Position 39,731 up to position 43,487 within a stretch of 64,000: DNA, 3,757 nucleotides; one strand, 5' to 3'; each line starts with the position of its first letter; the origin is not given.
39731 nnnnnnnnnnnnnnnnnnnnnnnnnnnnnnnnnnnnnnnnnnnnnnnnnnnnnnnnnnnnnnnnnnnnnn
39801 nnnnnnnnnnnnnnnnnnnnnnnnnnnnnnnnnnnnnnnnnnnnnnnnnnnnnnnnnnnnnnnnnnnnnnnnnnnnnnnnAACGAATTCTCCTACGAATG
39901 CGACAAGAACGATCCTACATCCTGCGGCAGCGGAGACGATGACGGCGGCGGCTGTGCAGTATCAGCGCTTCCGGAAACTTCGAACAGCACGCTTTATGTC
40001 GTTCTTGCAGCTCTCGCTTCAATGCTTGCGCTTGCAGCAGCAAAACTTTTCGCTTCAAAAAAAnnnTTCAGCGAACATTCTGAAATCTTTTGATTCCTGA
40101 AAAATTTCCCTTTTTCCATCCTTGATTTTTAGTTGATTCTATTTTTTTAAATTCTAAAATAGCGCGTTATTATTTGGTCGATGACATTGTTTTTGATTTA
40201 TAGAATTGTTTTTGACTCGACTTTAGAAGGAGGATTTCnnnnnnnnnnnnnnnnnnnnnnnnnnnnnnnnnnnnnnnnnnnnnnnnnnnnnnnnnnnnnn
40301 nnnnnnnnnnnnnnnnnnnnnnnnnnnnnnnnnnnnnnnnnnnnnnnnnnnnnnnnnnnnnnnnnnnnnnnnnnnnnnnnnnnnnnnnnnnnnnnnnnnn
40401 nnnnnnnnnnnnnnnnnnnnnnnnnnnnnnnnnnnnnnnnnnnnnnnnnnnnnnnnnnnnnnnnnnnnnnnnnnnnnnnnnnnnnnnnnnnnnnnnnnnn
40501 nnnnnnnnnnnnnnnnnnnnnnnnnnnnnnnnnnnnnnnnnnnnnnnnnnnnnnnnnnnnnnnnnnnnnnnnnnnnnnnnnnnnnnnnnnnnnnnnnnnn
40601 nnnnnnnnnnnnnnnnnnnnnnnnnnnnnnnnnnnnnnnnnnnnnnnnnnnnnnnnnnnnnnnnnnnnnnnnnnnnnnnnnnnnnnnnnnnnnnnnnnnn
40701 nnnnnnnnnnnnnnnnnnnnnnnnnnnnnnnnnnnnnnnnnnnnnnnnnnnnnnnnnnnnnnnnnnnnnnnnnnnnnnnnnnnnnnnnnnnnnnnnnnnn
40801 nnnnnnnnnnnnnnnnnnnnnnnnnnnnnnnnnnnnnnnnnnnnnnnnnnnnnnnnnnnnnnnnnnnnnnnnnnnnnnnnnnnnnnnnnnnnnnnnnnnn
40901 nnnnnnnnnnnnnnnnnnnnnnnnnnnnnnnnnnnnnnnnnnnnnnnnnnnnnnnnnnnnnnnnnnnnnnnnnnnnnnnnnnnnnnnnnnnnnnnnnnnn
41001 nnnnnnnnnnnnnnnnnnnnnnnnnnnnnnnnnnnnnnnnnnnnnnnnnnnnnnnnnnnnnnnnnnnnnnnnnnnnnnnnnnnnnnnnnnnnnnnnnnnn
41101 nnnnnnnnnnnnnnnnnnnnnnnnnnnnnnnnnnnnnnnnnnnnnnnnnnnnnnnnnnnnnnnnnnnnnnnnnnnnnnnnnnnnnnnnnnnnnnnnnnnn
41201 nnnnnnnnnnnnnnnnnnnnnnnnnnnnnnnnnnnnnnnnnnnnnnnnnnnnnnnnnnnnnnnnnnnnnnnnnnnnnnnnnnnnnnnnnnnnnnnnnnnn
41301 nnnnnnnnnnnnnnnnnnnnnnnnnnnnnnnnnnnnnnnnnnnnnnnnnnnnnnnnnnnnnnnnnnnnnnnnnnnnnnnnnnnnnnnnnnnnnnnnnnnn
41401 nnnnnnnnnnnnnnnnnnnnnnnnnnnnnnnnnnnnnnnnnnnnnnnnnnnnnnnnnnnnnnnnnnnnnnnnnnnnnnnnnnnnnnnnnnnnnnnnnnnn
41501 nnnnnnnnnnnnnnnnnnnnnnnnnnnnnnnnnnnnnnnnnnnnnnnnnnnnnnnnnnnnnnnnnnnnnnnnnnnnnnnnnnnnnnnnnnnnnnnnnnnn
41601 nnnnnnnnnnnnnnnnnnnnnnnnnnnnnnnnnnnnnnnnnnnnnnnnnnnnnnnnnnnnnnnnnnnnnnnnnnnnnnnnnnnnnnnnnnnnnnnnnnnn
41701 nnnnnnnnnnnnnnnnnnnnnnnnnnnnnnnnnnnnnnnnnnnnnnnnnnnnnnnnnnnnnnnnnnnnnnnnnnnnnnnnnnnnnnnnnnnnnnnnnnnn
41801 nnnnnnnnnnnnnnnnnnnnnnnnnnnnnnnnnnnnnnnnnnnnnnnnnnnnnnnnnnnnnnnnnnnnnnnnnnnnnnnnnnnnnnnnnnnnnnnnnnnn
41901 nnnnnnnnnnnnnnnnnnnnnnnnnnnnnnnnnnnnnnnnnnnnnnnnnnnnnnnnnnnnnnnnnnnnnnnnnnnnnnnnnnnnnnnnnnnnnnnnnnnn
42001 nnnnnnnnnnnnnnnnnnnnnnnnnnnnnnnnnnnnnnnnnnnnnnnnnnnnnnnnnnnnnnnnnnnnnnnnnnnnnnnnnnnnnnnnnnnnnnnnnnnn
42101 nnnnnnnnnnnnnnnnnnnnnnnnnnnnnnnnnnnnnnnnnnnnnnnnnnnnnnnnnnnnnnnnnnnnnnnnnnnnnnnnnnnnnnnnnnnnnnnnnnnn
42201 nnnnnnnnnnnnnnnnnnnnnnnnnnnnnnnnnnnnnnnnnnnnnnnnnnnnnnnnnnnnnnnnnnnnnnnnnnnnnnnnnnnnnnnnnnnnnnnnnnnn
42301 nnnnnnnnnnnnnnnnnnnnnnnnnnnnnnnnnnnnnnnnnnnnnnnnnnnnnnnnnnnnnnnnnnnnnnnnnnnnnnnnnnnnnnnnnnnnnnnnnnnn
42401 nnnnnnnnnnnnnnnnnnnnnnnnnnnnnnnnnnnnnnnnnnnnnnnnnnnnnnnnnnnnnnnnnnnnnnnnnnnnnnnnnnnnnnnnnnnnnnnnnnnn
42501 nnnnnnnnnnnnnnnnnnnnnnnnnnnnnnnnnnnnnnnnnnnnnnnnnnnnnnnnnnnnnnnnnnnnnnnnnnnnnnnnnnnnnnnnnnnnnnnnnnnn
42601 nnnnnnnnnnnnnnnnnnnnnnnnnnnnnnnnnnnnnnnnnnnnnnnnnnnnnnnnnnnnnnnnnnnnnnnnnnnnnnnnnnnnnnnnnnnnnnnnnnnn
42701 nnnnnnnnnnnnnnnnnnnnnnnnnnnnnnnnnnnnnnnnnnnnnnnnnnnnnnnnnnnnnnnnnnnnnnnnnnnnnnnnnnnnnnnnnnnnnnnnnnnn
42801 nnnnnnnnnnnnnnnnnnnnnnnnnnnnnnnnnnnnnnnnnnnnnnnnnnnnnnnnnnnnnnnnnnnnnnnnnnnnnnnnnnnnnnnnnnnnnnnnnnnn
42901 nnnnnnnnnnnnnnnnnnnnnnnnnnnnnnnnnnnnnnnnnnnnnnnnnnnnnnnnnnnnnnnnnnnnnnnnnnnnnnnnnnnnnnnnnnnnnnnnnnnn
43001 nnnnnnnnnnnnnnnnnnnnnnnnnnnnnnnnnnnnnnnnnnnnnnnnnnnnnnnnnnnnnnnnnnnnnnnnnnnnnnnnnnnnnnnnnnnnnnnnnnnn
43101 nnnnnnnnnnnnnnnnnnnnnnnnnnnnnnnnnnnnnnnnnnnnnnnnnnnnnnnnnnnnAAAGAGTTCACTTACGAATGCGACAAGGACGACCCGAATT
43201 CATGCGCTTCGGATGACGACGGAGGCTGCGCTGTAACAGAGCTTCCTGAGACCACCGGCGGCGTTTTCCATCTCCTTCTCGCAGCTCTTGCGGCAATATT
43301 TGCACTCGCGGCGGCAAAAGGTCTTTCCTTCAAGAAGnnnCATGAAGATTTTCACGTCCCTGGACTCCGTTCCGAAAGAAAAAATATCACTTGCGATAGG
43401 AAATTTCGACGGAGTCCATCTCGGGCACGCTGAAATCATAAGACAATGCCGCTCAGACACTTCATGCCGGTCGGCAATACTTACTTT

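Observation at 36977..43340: Two tandem ~1030-aa DUF11-type surface proteins ending in an LPXTG-like tripartite C-terminal signal in a presumably diderm organism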

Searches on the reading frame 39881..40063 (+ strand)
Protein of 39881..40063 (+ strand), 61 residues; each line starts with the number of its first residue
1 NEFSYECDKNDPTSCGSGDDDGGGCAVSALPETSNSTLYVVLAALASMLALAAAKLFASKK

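Call 5: search_protein_families(library=ncbifam, proteins=[window:39881-40063:+], max_evalue=10)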
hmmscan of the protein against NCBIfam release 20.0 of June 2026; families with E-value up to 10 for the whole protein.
seq(61 aa): 1 family
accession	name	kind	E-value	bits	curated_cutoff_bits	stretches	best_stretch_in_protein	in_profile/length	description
TIGR01167.1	LPXTG_anchor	domain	0.13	13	15.9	1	30-60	2-31/34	LPXTG cell wall anchor domain-containing protein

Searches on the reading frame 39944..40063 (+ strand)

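Call 5: search_protein_families(library=ncbifam, proteins=[window:39944-40063:+], max_evalue=10)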
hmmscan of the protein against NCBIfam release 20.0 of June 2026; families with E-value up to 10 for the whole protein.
seq(40 aa): 2 families
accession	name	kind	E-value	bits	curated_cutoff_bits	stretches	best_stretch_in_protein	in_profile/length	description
TIGR01167.1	LPXTG_anchor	domain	0.04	14.6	15.9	1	9-40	2-32/34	LPXTG cell wall anchor domain-containing protein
NF033073.1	LPXTG_double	subfamily_domain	0.13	12.2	48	1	7-40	31-64/66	doubled motif LPXTG anchor domain-containing protein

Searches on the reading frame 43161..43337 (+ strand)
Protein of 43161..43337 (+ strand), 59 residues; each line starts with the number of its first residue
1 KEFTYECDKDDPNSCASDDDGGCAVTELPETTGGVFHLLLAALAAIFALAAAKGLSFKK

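Call 5: search_protein_families(library=ncbifam, proteins=[window:43161-43337:+], max_evalue=10)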
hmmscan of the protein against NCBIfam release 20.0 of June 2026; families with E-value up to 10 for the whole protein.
seq(59 aa): 2 families
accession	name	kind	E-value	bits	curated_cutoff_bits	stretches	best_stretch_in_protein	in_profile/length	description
TIGR03949.1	bact_IIb_cerein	subfamily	0.12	12.2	21.5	1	27-54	8-44/45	class IIb bacteriocin, lactobin A/cerein 7B family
TIGR03901.2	MYXO-CTERM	domain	3.1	8.3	20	1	20-45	2-28/34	MYXO-CTERM sorting domain-containing protein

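Call 64: search_protein_families(library=ncbifam, alignment_id=A2, max_evalue=0.001)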
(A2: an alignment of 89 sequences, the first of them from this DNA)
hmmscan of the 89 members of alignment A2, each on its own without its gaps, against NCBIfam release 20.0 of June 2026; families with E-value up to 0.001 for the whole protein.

A. member 1, seq(50 aa): 0 families

B. families by the number of members that match (of 89 scanned): 3 families
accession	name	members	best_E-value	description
TIGR03901.2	MYXO-CTERM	7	4.7e-07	MYXO-CTERM sorting domain-containing protein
NF033191.4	JDVT-CTERM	1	2.4e-06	JDVT-CTERM domain-containing protein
TIGR00898.1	2A0119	1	0.00065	cation transport protein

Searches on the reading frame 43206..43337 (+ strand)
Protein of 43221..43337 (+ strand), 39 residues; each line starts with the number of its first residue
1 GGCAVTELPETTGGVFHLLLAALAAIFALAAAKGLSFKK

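Call 5: search_protein_families(library=ncbifam, proteins=[window:43221-43337:+], max_evalue=10)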
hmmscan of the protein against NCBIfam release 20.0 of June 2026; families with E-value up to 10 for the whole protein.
seq(39 aa): 2 families
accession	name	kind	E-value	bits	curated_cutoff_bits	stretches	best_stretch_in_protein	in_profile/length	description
TIGR03949.1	bact_IIb_cerein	subfamily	0.037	13.8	21.5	1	7-34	8-44/45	class IIb bacteriocin, lactobin A/cerein 7B family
TIGR03901.2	MYXO-CTERM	domain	0.5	10.8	20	1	1-25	3-28/34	MYXO-CTERM sorting domain-containing protein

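Call 89: search_protein_representatives(alignment_id=A4)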
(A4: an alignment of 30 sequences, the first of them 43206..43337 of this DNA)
Query: 30 sequences, 43 profile positions. Proteins with E-value up to 0.001 (for the whole library): 16; up to 1e-10: 0; up to 1e-30: 0. The best 16 are listed.
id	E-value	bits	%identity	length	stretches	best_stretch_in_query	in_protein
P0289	1.4e-10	56.7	-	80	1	1-43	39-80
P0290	2.1e-09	53.0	-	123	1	3-41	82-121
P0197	2.6e-09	52.7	-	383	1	1-43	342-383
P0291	3.6e-09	52.2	-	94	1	1-42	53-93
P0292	1.1e-08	50.6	-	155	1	3-41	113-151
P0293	1.8e-08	49.9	-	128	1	2-43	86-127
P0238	1.3e-06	44.1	-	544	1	2-40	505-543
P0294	1.3e-06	44.0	-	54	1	4-40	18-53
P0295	1.7e-06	43.6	-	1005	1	1-42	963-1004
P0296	3.5e-05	39.5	-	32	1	11-43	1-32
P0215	8.6e-05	38.2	-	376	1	1-42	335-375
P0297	1.0e-04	37.9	-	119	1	3-40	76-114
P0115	2.3e-04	36.8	-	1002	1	1-42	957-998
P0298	2.4e-04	36.8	-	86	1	3-35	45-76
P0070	6.6e-04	35.4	-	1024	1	2-39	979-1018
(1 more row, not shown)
